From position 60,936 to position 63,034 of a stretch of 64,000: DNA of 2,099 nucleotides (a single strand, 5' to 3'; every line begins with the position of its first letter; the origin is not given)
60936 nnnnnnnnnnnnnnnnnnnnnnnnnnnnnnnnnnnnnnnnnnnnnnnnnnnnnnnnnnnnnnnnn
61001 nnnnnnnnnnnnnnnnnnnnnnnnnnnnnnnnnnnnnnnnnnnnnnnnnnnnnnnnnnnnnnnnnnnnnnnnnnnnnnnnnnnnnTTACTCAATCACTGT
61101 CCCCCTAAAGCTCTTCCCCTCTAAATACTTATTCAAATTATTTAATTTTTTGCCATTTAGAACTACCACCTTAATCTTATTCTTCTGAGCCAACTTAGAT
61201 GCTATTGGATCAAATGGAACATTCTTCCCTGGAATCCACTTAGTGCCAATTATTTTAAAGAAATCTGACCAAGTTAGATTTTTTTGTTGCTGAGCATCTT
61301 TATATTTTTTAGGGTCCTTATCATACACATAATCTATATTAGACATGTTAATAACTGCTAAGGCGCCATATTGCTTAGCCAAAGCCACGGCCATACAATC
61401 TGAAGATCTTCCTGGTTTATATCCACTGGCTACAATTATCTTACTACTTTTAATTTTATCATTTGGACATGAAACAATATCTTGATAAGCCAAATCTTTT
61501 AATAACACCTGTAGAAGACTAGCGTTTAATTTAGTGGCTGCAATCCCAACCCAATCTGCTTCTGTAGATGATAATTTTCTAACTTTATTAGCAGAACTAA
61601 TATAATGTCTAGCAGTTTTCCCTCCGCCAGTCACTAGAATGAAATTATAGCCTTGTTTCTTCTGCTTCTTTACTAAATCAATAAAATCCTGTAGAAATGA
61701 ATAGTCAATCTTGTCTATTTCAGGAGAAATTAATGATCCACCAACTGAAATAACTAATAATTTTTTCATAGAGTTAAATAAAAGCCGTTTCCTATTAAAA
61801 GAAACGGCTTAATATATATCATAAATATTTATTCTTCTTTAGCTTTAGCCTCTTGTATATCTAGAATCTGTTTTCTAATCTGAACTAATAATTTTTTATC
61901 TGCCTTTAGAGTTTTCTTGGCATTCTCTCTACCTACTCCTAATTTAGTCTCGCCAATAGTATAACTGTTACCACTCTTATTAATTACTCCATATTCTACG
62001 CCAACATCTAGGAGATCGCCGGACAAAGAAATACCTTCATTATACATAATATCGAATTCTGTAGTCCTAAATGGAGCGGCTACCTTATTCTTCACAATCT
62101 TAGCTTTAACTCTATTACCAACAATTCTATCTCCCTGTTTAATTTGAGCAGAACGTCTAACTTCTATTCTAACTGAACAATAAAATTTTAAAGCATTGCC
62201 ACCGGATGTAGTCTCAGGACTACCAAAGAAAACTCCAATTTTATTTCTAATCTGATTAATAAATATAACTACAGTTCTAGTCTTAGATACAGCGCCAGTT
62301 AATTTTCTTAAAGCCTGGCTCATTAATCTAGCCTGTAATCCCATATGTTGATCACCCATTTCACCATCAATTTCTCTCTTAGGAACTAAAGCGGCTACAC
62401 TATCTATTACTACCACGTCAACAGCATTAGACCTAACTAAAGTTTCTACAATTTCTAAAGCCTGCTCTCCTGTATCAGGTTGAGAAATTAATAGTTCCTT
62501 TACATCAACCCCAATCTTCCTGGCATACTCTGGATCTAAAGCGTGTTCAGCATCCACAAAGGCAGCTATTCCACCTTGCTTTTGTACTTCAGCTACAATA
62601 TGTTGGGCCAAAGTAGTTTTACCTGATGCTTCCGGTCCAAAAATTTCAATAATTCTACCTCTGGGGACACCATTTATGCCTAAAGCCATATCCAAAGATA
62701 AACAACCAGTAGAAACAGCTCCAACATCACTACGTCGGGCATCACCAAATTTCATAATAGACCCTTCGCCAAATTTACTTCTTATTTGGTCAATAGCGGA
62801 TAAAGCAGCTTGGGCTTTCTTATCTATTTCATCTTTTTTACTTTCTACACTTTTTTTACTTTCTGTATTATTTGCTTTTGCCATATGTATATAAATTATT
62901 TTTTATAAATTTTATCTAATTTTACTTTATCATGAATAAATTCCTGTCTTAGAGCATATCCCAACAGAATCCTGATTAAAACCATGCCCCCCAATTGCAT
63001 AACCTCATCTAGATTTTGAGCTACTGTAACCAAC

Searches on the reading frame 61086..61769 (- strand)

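Call 69: search_protein_families(library=pfam, proteins=[window:61086-61769:-], max_evalue=0.0001)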
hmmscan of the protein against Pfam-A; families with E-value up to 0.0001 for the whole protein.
window:61086-61769:- (227 aa): 1 family
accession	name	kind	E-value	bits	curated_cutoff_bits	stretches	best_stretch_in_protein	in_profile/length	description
PF00696.33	AA_kinase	-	3.9e-31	109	24.9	1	3-205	1-234/234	Amino acid kinase family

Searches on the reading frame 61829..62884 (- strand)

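Call 69: search_protein_families(library=pfam, proteins=[window:61829-62884:-], max_evalue=0.0001)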
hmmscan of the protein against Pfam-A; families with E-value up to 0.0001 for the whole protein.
window:61829-62884:- (351 aa): 7 families
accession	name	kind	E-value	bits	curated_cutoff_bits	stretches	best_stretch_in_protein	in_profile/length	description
PF00154.27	RecA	-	1.1e-133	445.1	27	1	29-286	5-262/262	recA bacterial DNA recombination protein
PF21096.2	RecA_C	-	8.2e-15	55.1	27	1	289-341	1-53/57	RecA C-terminal domain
PF08423.17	Rad51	-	2e-08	34.2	22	1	50-245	1-212/244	Rad51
PF06745.19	ATPase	-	5.3e-08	33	26.6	1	57-131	1-77/231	KaiC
PF01637.24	ATPase_2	-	6.3e-06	26.6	33.2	1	77-210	21-117/225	ATPase domain predominantly from Archaea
PF02283.22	CobU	-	6.3e-06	26.3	27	1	81-210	3-122/168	Cobinamide kinase / cobinamide phosphate guanyltransferase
PF00004.35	AAA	-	2.8e-05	25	21.2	1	81-206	3-104/131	ATPase family associated with various cellular activities (AAA)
